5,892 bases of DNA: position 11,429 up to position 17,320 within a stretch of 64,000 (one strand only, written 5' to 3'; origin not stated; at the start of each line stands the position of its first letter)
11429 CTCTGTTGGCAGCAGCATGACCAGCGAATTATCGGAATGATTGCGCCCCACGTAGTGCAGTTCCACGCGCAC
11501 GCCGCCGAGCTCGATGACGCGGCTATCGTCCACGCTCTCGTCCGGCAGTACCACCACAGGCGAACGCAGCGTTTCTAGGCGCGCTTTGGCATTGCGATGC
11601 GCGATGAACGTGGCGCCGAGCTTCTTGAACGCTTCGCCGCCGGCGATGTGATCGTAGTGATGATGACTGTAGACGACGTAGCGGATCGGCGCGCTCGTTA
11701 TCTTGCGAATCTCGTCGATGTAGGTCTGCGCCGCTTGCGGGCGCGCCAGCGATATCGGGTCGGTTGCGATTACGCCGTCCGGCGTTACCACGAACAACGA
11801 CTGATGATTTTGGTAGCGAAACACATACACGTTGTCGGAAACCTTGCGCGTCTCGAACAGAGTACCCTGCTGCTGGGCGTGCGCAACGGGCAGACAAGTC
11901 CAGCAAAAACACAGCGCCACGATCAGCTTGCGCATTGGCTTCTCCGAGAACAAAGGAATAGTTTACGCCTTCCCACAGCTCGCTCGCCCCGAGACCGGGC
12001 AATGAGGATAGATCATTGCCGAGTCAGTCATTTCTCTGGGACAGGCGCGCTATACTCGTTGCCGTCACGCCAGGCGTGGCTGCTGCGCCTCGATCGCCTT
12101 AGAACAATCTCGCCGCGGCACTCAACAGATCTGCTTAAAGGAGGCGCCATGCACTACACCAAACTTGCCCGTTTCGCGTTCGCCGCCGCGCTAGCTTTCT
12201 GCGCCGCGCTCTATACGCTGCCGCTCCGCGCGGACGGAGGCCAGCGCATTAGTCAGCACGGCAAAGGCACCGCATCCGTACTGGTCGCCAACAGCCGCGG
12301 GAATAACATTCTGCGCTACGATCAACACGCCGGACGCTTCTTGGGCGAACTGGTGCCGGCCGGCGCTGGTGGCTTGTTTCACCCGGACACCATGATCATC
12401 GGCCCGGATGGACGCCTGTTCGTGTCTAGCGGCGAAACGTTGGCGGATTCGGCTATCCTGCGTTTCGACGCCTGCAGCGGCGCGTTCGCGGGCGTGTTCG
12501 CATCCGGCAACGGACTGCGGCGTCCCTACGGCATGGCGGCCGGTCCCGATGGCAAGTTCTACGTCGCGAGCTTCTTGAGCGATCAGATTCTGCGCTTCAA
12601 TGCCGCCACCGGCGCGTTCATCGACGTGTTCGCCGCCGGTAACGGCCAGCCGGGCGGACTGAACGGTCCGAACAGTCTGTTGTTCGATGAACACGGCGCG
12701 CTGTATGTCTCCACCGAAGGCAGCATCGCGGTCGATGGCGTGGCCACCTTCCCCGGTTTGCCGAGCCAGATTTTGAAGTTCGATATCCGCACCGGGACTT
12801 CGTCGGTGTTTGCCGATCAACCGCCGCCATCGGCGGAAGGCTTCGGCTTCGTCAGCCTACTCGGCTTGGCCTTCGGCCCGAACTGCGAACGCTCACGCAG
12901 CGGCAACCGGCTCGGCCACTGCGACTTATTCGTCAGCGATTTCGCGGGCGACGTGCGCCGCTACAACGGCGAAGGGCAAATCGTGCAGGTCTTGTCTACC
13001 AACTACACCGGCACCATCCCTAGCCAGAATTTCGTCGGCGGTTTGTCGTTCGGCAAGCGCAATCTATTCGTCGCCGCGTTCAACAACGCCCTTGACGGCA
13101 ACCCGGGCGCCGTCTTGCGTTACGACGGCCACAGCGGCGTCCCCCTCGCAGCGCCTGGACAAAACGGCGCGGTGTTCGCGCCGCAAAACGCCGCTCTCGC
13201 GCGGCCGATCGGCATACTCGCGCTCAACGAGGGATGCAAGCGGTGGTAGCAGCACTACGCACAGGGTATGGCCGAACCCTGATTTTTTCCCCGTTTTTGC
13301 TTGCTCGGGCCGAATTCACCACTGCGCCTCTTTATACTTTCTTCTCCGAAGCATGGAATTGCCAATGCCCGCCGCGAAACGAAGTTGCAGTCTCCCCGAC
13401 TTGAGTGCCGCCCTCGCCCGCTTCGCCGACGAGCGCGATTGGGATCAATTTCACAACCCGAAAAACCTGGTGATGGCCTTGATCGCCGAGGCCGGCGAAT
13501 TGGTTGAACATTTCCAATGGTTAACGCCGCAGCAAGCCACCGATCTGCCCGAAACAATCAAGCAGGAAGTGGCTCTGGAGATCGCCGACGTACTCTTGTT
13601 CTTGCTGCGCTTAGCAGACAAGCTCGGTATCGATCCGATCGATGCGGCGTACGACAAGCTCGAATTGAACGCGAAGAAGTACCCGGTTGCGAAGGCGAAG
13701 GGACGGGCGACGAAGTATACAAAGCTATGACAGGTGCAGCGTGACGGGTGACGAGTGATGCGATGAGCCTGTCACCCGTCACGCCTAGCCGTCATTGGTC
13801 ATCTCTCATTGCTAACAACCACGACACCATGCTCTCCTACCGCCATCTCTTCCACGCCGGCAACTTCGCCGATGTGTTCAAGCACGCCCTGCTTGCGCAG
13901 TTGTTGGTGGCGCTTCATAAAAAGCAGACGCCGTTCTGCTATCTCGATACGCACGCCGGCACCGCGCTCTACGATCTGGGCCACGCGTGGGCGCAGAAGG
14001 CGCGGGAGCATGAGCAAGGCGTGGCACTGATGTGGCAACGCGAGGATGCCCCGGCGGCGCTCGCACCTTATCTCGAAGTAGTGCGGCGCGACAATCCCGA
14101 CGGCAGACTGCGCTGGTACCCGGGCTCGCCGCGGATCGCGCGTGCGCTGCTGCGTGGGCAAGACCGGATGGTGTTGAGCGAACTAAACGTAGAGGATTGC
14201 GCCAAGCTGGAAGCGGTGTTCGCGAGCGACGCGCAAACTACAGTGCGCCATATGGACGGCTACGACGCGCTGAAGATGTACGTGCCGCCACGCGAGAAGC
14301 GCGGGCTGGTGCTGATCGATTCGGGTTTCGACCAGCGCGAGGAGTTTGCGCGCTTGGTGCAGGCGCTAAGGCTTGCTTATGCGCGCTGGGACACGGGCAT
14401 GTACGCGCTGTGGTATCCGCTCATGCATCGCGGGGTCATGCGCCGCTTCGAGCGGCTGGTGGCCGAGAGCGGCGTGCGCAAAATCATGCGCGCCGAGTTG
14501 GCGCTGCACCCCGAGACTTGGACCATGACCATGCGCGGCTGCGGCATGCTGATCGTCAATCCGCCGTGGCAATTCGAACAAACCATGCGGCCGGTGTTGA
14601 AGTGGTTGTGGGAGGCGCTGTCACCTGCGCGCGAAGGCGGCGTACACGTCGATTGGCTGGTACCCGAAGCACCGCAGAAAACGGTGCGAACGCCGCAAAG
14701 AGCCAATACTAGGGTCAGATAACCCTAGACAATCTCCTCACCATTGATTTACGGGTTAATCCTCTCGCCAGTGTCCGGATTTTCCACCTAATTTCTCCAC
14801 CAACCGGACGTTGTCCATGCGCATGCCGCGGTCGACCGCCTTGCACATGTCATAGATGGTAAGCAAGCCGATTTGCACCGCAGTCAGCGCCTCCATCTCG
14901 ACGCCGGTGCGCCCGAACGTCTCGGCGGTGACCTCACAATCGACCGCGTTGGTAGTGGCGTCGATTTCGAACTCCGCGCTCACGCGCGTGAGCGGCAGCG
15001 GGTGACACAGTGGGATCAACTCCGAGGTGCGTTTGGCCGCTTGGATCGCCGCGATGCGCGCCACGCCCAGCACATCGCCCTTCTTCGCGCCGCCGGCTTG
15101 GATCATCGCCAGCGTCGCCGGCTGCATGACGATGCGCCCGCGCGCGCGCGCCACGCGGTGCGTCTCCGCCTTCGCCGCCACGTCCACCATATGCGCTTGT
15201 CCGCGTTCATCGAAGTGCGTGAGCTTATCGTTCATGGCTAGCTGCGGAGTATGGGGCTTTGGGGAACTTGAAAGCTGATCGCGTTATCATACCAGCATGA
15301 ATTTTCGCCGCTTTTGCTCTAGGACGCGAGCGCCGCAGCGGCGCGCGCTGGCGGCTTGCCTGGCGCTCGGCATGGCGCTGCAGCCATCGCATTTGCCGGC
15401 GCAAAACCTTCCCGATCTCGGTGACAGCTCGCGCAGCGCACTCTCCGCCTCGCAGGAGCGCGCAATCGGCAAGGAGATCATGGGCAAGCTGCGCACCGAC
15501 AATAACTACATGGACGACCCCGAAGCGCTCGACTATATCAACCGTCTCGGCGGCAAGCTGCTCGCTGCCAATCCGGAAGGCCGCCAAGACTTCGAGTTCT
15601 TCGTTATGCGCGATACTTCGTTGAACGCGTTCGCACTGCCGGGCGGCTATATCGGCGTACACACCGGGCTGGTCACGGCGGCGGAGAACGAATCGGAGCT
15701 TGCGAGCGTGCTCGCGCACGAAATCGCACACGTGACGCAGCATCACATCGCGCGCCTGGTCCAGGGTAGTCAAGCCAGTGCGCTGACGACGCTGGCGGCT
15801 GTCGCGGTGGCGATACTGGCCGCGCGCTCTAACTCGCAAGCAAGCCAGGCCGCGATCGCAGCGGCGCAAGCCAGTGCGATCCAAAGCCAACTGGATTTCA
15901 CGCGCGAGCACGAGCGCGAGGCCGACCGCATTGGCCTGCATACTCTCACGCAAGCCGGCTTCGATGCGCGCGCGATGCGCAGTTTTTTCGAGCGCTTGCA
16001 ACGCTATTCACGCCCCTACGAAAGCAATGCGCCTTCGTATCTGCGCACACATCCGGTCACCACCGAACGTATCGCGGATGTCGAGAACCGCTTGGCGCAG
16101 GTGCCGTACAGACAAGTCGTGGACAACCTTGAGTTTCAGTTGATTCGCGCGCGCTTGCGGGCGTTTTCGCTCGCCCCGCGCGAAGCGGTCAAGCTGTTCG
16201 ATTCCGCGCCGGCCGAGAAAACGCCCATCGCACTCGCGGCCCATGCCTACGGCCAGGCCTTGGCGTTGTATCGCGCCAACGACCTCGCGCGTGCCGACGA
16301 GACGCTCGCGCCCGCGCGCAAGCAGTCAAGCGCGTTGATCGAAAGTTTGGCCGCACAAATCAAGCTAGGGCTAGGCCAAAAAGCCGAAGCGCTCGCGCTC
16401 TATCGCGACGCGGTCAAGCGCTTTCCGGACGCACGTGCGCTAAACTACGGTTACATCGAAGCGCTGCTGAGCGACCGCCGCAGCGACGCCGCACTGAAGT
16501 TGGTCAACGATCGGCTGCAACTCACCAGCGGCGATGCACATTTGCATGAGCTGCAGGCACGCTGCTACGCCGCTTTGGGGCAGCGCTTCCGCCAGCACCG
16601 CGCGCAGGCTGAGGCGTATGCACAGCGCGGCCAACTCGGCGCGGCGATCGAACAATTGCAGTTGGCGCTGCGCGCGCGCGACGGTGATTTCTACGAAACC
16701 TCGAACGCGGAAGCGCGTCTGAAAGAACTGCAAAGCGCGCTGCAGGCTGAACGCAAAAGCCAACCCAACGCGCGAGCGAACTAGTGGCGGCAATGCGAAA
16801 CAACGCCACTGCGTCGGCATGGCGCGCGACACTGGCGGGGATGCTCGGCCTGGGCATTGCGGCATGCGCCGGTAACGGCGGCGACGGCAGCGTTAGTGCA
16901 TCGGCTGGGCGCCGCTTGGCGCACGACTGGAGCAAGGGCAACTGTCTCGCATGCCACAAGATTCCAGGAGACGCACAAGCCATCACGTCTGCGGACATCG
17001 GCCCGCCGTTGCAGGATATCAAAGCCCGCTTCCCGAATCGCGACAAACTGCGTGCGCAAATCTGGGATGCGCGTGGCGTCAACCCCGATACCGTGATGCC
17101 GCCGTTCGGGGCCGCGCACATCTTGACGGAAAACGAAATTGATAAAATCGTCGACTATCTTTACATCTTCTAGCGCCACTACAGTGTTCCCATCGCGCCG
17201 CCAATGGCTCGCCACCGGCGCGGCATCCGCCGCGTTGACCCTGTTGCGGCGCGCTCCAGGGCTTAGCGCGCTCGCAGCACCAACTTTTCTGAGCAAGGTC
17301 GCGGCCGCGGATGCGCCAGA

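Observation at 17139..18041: SoxY and SoxZ fused into one polypeptide, burying the carrier cysteine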

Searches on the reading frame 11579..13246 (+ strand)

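Call 29: search_protein_families(library=pfam, proteins=[window:11579-13246:+], max_evalue=0.00001)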
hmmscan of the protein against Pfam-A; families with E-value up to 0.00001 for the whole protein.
window:11579-13246:+ (556 aa): 0 families

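Call 51: search_protein_families(library=ncbifam, proteins=[window:11597-13246:+], max_evalue=0.00001)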
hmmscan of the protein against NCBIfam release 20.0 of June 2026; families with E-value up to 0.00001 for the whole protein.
window:11597-13246:+ (550 aa): 2 families
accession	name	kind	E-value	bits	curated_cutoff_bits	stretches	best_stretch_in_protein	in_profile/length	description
NF033206.1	ScyE_fam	subfamily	3.7e-08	33.3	80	1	267-381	212-327/333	ScyD/ScyE family protein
NF035926.1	scyF_NHL_VPEP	equivalog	6.7e-06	25.5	350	0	295-372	140-216/376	scytonemin biosynthesis PEP-CTERM protein ScyF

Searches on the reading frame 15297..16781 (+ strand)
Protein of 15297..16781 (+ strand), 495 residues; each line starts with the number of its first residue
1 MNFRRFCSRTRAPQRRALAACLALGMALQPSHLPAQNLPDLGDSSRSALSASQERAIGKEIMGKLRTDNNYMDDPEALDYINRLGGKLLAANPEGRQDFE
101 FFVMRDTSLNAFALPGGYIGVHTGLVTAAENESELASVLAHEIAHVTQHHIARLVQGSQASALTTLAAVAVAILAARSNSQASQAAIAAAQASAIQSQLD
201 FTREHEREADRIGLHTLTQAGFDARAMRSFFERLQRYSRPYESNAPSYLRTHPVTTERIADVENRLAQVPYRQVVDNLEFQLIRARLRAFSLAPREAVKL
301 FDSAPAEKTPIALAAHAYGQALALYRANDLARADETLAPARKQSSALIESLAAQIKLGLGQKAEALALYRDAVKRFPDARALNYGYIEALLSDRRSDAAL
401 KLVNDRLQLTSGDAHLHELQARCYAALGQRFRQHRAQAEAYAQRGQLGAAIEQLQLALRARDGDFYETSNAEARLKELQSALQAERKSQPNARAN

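Call 51: search_protein_families(library=ncbifam, proteins=[window:15297-16781:+], max_evalue=0.00001)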
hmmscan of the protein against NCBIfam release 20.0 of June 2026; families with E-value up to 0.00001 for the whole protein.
window:15297-16781:+ (495 aa): 4 families
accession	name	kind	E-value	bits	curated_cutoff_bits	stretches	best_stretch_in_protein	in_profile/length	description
NF052400.1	M48_BAM_BepA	equivalog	8.3e-107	357.9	570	1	19-483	10-478/483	beta-barrel assembly-enhancing protease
NF052399.1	M48_lipo_LoiP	exception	4.4e-17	62.3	365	1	98-268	86-246/247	metalloprotease LoiP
NF002363.0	PRK01345.1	equivalog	7.4e-06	25.3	422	0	103-230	89-226/318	zinc metalloprotease HtpX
NF003425.0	PRK04897.1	equivalog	7.5e-06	25.4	355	0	101-170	100-173/298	zinc metalloprotease HtpX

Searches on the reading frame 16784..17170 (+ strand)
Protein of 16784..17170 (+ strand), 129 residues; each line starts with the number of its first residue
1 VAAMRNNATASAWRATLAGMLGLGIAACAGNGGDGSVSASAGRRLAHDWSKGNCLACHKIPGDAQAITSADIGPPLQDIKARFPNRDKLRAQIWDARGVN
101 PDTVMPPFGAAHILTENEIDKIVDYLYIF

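Call 5: search_protein_families(library=ncbifam, proteins=[window:16784-17170:+], max_evalue=0.01)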
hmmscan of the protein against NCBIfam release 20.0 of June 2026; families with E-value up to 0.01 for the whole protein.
window:16784-17170:+ (129 aa): 4 families
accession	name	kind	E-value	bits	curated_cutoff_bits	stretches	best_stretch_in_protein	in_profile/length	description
TIGR04485.1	thiosulf_SoxX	equivalog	5.1e-25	88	61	1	50-127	1-76/78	sulfur oxidation c-type cytochrome SoxX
NF052248.1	SorU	equivalog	0.00015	21.9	100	1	42-125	1-71/72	SorU family sulfite dehydrogenase c-type cytochrome subunit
NF050122.1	bc1_QcrC_actin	exception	0.00025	20.4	200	1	51-126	144-208/253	cytochrome bc1 complex diheme cytochrome c subunit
NF045774.1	cytochro_C551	exception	0.0091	15.9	118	0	18-103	10-92/110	cytochrome c551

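Call 6: search_protein_families(library=pfam, proteins=[window:16784-17170:+], max_evalue=0.01)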
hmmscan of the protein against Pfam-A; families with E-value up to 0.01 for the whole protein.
window:16784-17170:+ (129 aa): 2 families
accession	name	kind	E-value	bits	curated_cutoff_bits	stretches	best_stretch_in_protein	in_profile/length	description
PF13442.11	Cytochrome_CBB3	-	1.3e-07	32.3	27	1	43-126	4-68/68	Cytochrome C oxidase, cbb3-type, subunit III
PF00034.26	Cytochrom_C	-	3.4e-06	28.7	21.3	1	51-126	9-86/90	Cytochrome c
